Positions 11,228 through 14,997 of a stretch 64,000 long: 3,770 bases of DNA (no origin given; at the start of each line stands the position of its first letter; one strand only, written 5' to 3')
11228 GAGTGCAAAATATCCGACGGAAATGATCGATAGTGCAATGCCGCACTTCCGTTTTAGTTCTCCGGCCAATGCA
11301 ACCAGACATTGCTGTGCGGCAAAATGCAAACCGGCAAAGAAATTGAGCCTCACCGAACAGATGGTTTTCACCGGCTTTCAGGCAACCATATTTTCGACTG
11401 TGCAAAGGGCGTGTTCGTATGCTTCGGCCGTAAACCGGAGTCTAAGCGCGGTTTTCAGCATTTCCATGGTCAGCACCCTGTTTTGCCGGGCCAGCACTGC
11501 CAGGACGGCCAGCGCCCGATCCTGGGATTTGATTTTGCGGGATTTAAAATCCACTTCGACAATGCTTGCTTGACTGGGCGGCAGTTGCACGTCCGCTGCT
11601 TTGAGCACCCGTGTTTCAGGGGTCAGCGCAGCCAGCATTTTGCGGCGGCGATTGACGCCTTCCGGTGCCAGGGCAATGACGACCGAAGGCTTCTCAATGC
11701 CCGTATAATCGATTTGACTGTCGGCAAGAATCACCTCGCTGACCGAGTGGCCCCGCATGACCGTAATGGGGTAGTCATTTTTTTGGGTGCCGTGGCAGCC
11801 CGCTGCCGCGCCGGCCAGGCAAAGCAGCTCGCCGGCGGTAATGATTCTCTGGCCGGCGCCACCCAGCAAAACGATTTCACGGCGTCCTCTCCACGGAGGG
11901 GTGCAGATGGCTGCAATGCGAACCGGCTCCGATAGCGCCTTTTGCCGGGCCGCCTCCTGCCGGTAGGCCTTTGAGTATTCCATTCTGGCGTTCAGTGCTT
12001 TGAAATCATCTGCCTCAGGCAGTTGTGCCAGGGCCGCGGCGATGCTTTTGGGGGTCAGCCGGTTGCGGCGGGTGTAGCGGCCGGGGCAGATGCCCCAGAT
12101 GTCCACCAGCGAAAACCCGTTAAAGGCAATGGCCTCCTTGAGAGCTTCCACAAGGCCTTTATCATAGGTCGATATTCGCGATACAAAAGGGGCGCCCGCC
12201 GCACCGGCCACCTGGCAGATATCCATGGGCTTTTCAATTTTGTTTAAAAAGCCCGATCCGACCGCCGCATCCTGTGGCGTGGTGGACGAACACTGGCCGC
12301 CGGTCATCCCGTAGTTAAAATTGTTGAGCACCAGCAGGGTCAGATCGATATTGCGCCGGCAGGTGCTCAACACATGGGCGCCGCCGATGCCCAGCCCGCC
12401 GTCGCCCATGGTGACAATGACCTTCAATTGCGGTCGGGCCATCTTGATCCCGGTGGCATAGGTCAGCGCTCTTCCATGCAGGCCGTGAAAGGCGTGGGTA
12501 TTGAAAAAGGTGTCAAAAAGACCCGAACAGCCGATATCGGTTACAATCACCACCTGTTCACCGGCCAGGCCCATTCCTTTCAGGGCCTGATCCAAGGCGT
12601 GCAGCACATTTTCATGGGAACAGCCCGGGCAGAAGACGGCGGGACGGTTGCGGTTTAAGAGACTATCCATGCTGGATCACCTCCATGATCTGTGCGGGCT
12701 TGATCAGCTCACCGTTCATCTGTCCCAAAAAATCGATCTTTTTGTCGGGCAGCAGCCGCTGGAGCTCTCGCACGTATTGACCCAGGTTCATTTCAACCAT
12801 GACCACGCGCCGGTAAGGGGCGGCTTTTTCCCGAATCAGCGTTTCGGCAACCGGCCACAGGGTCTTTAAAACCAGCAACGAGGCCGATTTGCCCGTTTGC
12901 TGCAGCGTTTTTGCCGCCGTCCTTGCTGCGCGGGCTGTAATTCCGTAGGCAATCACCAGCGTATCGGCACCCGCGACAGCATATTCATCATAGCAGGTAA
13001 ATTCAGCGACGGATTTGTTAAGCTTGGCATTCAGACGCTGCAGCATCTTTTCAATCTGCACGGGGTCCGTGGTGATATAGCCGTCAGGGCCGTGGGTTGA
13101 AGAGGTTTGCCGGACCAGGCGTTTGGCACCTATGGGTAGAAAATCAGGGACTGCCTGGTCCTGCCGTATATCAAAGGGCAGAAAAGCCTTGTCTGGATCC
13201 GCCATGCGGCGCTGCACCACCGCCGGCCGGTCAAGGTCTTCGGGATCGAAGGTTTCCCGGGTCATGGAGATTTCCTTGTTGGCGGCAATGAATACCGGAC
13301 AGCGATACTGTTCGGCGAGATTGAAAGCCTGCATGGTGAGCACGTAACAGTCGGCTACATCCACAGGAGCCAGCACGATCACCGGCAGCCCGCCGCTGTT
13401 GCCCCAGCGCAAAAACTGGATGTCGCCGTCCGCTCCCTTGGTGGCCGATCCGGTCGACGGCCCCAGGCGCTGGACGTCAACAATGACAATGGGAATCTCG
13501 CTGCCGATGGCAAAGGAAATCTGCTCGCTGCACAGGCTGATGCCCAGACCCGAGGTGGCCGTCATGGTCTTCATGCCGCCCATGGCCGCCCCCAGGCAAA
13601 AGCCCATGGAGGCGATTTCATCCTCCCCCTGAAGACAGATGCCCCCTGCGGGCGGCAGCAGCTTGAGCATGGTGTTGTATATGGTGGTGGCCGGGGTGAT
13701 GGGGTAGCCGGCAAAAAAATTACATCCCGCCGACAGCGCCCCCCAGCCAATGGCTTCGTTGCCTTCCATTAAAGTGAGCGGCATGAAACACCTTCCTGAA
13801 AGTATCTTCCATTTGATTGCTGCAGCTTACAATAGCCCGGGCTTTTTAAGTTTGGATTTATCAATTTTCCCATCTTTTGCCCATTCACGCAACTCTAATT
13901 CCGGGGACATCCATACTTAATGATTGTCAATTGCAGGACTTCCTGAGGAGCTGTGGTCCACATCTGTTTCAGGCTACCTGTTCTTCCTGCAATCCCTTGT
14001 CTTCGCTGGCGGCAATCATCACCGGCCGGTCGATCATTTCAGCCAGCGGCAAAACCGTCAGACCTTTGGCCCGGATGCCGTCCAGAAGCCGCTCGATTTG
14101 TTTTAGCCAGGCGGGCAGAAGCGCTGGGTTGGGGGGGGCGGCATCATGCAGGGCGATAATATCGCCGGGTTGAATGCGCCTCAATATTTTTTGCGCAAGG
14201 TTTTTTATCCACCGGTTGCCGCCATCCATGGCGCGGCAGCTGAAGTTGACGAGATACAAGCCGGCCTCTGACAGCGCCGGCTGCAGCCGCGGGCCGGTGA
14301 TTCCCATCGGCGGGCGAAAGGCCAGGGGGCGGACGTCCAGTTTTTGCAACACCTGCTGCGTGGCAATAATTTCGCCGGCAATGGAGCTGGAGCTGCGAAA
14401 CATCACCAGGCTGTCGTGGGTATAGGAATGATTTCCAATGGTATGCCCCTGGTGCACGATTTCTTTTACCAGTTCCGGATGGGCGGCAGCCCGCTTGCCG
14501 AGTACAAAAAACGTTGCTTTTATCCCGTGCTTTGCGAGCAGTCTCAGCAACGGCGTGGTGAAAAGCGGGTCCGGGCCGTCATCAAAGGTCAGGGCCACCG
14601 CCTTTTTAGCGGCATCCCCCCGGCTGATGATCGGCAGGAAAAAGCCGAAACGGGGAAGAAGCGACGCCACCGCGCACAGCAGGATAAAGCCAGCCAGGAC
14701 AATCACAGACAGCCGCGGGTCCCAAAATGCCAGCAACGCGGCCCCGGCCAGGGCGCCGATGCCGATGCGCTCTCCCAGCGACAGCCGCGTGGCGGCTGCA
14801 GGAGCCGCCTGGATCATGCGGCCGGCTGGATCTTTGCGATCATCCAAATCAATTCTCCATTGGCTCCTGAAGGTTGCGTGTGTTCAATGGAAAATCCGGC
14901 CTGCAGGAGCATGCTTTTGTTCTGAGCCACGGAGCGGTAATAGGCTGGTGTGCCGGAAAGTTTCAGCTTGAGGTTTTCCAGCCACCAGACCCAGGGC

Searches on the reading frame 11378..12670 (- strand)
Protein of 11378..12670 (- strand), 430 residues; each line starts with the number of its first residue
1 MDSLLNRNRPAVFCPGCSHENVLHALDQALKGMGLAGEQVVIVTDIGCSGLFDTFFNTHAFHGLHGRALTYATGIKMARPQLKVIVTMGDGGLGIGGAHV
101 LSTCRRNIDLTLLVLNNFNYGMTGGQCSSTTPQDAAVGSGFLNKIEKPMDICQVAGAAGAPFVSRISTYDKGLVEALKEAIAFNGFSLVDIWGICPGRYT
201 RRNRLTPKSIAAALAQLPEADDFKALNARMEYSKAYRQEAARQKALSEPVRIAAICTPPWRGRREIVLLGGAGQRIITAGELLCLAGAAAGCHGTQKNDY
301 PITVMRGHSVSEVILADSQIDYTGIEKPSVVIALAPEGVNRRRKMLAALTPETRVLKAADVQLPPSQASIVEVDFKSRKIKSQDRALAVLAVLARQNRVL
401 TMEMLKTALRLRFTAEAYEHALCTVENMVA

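Call 4: search_protein_families(library=pfam, proteins=[window:11378-12670:-], max_evalue=0.01)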
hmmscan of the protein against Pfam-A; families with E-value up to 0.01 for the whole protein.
window:11378-12670:- (430 aa): 2 families
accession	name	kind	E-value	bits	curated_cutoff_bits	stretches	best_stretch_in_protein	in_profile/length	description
PF02775.26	TPP_enzyme_C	-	4.5e-30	104.9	21.9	1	45-191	1-151/151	Thiamine pyrophosphate enzyme, C-terminal TPP binding domain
PF01558.24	POR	-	5.7e-12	46.6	27.4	1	273-410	2-119/173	Pyruvate ferredoxin/flavodoxin oxidoreductase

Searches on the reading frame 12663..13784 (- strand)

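Call 5: search_protein_families(library=pfam, proteins=[window:12663-13784:-], max_evalue=0.01)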
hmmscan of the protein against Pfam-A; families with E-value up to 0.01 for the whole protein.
window:12663-13784:- (373 aa): 3 families
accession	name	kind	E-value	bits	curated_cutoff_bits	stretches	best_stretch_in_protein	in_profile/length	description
PF01855.24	POR_N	-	2.8e-50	171.7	27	1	15-243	2-224/231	Pyruvate flavodoxin/ferredoxin oxidoreductase, thiamine diP-bdg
PF17147.9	PFOR_II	-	1e-12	48.8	27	1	273-366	1-102/102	Pyruvate:ferredoxin oxidoreductase core domain II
PF02780.25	Transketolase_C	-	3.3e-09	37.2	25.9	1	270-331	7-68/124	Transketolase, C-terminal domain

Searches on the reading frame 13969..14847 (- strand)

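Call 5: search_protein_families(library=pfam, proteins=[window:13969-14847:-], max_evalue=0.01)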
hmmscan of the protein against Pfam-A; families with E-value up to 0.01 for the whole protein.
window:13969-14847:- (292 aa): 2 families
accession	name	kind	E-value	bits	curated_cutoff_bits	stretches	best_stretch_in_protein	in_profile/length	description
PF01522.26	Polysacc_deac_1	-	4.9e-31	107.7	23.1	1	77-198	2-122/124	Polysaccharide deacetylase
PF10096.14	DUF2334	-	0.0023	18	26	0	125-181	57-125/203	Uncharacterized protein conserved in bacteria (DUF2334)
